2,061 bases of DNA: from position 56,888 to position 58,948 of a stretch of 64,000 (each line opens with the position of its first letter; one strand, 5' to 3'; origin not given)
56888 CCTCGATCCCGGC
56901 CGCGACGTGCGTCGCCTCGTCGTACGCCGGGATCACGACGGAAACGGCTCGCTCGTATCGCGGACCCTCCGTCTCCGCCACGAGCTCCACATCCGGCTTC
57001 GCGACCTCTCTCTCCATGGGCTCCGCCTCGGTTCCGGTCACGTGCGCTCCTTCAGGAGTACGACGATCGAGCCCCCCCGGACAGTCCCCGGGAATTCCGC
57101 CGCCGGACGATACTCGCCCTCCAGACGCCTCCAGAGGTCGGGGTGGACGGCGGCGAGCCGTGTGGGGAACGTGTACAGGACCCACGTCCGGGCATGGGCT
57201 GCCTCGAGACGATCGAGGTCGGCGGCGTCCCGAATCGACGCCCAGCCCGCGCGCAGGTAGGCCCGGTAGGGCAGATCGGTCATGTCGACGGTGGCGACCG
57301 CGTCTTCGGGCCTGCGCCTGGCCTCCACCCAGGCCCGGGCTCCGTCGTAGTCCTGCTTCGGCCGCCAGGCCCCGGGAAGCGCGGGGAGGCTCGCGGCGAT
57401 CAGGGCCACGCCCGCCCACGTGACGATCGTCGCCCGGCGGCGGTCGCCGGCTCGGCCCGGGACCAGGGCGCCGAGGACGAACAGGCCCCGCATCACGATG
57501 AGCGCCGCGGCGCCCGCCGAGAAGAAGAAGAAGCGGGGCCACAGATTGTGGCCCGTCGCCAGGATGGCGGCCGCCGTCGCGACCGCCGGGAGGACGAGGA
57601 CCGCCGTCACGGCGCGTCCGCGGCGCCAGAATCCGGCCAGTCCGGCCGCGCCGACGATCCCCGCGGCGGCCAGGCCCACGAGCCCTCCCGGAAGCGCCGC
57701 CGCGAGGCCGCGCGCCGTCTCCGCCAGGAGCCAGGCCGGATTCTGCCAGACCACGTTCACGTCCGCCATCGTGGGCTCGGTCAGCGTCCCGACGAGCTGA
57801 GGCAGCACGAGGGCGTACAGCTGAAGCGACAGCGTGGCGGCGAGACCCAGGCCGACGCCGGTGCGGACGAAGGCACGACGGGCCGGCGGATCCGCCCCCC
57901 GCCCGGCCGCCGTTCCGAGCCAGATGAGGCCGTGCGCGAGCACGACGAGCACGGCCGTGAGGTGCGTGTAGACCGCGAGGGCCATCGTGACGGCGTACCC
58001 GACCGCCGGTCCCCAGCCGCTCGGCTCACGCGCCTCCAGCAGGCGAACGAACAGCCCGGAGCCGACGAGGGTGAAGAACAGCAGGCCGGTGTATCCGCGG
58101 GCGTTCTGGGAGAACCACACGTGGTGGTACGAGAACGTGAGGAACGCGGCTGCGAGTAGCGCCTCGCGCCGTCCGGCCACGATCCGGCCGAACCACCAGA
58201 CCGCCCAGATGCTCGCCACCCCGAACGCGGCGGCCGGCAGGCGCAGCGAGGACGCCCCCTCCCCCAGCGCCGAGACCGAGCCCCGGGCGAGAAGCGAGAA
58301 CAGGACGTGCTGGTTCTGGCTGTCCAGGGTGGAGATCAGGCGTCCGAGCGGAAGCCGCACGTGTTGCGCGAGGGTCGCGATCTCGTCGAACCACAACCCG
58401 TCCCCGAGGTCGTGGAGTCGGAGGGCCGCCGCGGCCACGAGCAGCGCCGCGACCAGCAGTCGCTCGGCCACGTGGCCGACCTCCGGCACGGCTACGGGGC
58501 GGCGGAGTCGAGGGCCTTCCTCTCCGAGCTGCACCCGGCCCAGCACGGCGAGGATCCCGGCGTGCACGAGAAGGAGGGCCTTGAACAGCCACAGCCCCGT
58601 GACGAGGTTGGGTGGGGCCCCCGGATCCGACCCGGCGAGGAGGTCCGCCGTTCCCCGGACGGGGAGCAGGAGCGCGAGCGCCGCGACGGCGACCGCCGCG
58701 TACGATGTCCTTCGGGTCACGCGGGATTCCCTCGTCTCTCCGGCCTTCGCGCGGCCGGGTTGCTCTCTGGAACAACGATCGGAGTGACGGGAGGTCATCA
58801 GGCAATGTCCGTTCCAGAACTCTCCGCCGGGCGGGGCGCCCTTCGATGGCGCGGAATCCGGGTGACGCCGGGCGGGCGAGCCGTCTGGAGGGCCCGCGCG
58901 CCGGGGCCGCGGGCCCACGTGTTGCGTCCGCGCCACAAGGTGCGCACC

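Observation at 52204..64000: Unusual density of GT-C-fold (ArnT/PMT-like) membrane glycosyltransferases together with three DPM1-like polyprenyl-P-sugar synthases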

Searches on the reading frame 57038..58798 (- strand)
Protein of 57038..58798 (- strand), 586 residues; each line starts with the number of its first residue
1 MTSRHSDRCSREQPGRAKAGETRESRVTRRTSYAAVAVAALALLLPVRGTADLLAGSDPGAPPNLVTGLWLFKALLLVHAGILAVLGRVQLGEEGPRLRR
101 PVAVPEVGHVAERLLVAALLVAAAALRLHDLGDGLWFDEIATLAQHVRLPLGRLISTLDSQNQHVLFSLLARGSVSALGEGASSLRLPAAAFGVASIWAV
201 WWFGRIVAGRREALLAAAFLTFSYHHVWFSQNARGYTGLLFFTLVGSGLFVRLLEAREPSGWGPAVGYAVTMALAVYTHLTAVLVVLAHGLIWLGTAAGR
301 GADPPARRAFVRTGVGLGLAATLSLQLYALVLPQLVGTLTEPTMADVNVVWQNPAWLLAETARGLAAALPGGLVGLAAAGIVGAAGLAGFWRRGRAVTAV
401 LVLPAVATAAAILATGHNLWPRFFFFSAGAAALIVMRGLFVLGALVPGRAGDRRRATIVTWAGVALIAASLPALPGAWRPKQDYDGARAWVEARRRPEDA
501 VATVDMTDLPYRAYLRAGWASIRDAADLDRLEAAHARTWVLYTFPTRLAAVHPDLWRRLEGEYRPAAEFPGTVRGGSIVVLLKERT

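Call 5: search_protein_families(library=pfam, proteins=[window:57038-58798:-], max_evalue=0.01)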
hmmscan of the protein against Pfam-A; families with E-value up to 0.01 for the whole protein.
window:57038-58798:- (586 aa): 1 family
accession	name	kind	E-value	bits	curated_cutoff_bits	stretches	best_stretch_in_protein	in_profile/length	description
PF13231.12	PMT_2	-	3.8e-07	30.9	26.1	1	167-294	6-130/160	Dolichyl-phosphate-mannose-protein mannosyltransferase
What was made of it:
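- Checked: C3 (57038-58798): PMT_2 30.9 bits, above the gathering score of 26.1 (call 5).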

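Call 6: search_protein_families(library=ncbifam, proteins=[window:57038-58798:-], max_evalue=0.01)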
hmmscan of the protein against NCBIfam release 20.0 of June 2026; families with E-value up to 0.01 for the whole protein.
window:57038-58798:- (586 aa): 1 family
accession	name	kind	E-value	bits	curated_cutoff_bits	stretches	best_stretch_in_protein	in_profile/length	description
TIGR03663.1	TIGR03663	subfamily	5e-06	25.8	126.25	1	174-294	62-179/435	flippase activity-associated protein Agl23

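Call 16: search_solved_structures(query=window:57038-58798:-, max_evalue=1, show_alignments=2)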
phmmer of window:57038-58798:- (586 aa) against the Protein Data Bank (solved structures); distinct sequences matched with E-value up to 1: 0.
